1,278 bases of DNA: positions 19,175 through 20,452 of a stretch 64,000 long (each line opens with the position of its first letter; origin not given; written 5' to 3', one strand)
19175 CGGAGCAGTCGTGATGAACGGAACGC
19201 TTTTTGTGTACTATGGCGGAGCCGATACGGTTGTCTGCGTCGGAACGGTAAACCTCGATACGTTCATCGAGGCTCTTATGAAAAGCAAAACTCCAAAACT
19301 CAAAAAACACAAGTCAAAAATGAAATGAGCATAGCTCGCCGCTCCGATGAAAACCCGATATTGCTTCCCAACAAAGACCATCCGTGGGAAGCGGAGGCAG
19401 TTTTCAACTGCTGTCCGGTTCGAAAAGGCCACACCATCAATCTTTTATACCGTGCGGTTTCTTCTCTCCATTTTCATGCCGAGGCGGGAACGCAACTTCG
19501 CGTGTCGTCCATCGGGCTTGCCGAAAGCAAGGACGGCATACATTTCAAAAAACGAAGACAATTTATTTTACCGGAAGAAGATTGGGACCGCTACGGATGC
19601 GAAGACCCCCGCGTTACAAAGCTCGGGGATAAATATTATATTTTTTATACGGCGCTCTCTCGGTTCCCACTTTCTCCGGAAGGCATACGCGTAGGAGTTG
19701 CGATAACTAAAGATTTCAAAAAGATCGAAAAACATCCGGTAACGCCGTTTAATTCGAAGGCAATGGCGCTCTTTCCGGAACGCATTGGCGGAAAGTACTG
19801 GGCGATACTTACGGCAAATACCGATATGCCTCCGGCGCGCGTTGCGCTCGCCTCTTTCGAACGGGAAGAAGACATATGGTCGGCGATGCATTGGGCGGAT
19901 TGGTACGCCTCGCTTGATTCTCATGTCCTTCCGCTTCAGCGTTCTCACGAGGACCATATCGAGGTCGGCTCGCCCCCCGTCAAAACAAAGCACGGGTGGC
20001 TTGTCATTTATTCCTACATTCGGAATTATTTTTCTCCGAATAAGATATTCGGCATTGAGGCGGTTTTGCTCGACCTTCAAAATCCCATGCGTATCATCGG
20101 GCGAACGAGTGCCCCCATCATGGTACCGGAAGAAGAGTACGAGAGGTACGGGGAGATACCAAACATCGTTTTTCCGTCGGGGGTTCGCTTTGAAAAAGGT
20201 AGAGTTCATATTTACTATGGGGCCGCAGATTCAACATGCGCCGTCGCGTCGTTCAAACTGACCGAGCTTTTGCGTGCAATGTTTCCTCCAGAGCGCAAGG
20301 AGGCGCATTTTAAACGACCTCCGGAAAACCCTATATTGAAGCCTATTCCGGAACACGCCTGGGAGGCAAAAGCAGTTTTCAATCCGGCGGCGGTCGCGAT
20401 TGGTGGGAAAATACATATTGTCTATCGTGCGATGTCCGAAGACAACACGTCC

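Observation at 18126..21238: Three GH130-like modules in a row, the first fused to a histone-like polybasic N-terminal tail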

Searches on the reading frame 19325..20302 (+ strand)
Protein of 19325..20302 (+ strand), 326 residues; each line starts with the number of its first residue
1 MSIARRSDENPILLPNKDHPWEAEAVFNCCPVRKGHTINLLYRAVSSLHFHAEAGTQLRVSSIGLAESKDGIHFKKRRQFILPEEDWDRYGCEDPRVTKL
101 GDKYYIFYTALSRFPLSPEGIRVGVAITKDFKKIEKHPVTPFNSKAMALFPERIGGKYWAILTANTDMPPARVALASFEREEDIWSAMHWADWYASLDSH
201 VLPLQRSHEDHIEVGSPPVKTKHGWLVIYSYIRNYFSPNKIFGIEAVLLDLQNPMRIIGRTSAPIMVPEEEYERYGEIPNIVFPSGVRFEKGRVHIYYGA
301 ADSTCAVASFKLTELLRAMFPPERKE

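Call 25: search_solved_structures(query=window:19325-20302:+, show_alignments=5, max_evalue=0.001)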
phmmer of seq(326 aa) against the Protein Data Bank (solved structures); distinct sequences matched with E-value up to 0.001: 18.
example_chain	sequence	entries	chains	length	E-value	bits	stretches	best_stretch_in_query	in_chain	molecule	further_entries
9fj8_A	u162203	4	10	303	2.3e-43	151.9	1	5-314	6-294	1,2-beta-oligomannan phosphorylase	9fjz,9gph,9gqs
7fip_A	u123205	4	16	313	4e-41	144.6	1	6-310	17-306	Beta-1,2-mannobiose phosphorylase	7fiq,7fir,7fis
5b0p_A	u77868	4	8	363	2.1e-34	122.5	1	60-319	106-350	Lin0857 protein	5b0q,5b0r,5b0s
1vkd_A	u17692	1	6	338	6.2e-28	101.2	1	67-315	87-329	conserved hypothetical protein TM1225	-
4onz_A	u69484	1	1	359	2.4e-25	92.7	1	19-309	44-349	putative glycoside hydrolase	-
9eqq_A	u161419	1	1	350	9.3e-25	90.8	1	60-317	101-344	Uhgb_MS mannoside synthase from an unknown human gut bacterium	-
9erg_A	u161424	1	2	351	9.4e-25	90.8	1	60-317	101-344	Uhgb_MS mannoside synthase from an unknown human gut bacterium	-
9erh_A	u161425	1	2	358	9.9e-25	90.7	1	60-317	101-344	Uhgb_MS mannoside synthase from an unknown human gut bacterium in complex with 1,2-beta-ma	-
4udk_E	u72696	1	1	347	6.8e-21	78.1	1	67-316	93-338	UHGB_MP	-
4udg_A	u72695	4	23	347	6.9e-21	78.1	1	67-316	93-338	UHGB_MP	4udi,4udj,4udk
5ayd_A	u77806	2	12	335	1.5e-18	70.4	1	66-310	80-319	Beta-1,4-mannooligosaccharide phosphorylase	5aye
3r67_A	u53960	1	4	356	1.9e-17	66.8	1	20-310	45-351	putative Glycosidase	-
3taw_A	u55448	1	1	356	7e-17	64.9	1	20-308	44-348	Hypothetical glycoside hydrolase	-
5a7v_B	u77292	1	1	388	2.2e-16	63.3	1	20-310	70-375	PUTATIVE GLYCOSIDASE PH117-RELATED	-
5a7v_A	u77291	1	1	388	2.2e-16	63.3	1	20-310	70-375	PUTATIVE GLYCOSIDASE PH117-RELATED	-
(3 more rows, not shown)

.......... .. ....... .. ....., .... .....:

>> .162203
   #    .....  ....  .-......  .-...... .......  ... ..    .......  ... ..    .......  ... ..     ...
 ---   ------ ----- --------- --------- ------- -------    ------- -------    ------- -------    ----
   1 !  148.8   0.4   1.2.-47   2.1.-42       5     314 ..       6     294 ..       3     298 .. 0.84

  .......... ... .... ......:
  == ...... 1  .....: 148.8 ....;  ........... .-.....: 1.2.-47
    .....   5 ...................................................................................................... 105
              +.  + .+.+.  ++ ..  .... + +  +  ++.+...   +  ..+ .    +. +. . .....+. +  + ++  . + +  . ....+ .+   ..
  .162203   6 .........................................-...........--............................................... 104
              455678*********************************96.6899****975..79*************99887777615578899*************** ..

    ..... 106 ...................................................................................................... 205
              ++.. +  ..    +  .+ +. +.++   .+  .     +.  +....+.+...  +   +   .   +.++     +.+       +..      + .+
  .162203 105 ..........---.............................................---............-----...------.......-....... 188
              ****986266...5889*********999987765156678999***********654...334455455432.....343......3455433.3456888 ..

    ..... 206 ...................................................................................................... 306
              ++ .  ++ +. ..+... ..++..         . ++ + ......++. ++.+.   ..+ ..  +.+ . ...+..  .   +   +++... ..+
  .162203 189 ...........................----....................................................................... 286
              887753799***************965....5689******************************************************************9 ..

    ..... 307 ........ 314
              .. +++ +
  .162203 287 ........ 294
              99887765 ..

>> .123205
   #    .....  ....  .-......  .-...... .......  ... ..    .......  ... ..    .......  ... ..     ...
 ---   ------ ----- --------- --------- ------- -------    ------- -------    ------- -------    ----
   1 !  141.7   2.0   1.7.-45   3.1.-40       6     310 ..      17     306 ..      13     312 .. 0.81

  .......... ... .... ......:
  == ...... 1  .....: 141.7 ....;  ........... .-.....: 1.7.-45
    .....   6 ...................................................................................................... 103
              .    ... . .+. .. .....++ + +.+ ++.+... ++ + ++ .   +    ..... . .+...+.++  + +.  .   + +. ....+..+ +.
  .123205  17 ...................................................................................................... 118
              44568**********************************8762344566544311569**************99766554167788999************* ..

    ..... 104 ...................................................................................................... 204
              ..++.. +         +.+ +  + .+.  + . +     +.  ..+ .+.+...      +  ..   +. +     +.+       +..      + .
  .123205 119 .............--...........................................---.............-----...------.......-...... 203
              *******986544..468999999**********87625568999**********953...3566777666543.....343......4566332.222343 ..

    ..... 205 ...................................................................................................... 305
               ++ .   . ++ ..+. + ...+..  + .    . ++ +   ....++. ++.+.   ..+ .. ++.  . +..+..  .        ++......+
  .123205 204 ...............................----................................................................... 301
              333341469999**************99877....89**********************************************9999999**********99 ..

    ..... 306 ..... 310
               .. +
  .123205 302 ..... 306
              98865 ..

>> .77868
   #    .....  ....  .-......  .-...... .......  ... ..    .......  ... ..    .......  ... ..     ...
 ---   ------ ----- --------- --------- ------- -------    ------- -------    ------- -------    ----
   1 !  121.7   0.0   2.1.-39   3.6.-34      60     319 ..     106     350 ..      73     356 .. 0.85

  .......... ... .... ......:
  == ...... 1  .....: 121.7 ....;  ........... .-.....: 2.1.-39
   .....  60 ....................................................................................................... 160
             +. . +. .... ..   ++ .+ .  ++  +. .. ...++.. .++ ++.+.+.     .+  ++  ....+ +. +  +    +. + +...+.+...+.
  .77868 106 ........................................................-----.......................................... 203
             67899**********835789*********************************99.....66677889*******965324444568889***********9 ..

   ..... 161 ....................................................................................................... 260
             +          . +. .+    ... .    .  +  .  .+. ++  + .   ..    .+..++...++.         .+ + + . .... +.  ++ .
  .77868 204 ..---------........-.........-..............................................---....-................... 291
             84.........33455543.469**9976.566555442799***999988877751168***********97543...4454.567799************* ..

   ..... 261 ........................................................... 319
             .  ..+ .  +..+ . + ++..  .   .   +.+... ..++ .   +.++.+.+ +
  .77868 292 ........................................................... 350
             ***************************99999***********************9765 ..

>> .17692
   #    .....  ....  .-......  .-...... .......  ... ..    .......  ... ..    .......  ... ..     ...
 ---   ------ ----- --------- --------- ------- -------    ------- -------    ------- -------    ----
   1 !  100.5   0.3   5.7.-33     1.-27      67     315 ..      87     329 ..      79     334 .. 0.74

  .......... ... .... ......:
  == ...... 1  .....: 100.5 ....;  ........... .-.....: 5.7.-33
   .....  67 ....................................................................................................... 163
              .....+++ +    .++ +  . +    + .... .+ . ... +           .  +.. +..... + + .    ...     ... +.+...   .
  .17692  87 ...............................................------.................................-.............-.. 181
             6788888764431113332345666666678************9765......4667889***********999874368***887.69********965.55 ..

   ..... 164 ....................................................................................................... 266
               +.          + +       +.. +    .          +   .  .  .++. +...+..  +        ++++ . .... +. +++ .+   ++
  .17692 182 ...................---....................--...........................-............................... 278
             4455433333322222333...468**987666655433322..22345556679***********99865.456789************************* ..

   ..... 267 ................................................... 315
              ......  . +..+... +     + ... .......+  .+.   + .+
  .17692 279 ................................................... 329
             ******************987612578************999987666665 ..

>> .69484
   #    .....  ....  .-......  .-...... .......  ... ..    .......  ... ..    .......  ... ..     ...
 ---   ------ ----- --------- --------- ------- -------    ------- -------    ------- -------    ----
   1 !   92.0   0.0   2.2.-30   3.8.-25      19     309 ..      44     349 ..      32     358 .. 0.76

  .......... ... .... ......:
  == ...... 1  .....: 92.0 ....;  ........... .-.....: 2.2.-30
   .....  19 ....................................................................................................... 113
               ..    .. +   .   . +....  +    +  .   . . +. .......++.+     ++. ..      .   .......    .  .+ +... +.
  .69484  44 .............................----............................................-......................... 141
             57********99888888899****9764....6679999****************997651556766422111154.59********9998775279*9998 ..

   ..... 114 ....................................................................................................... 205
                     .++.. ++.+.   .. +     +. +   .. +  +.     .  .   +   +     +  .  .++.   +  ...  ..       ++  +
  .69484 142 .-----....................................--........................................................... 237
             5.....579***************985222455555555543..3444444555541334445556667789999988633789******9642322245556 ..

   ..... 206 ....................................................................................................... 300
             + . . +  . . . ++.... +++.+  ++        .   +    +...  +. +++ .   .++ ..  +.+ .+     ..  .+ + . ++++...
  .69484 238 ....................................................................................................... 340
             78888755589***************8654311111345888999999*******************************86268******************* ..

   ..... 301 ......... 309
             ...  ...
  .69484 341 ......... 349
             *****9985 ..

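Call 37: find_homologous_proteins(query=window:19325-20302:+, max_evalue=1e-10)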
Query seq(326 aa) (326 aa): 1292 proteins with E <= 1e-10 among 2421 candidates; the best 120 are listed.
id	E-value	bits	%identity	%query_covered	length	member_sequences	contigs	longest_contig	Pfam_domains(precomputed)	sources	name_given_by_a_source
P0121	9.4e-151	520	61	97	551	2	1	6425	PF04041.20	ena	-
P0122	5.2e-149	514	59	99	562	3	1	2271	PF04041.20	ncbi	ncbi:MAG: hypothetical protein AAB772_01610, partial [Patescibacteria group bacterium]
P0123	2.4e-143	495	58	99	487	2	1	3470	PF04041.20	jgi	jgi:predicted GH43/DUF377 family glycosyl hydrolase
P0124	1.4e-142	493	59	96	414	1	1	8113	PF04041.20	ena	-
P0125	6.1e-140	484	60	96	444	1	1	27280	PF04041.20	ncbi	-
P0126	8.4e-138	477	58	99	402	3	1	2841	PF04041.20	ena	-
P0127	3.3e-137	475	57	98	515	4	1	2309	PF04041.20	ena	-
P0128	4.9e-137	475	56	99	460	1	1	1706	PF04041.20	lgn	-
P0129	1.2e-136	473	61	98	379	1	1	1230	PF04041.20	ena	-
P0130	1.9e-136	473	64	96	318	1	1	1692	PF04041.20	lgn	-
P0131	1.1e-134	467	55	77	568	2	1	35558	PF04041.20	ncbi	ncbi:MAG: hypothetical protein V1910_01550 [bacterium]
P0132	2.9e-134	466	59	75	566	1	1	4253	PF04041.20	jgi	jgi:predicted GH43/DUF377 family glycosyl hydrolase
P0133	4.9e-134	465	56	76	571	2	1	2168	PF04041.20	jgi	jgi:predicted GH43/DUF377 family glycosyl hydrolase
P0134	1.8e-133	463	60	79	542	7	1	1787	PF04041.20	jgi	jgi:predicted GH43/DUF377 family glycosyl hydrolase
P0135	4.8e-133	462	58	75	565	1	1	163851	PF04041.20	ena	-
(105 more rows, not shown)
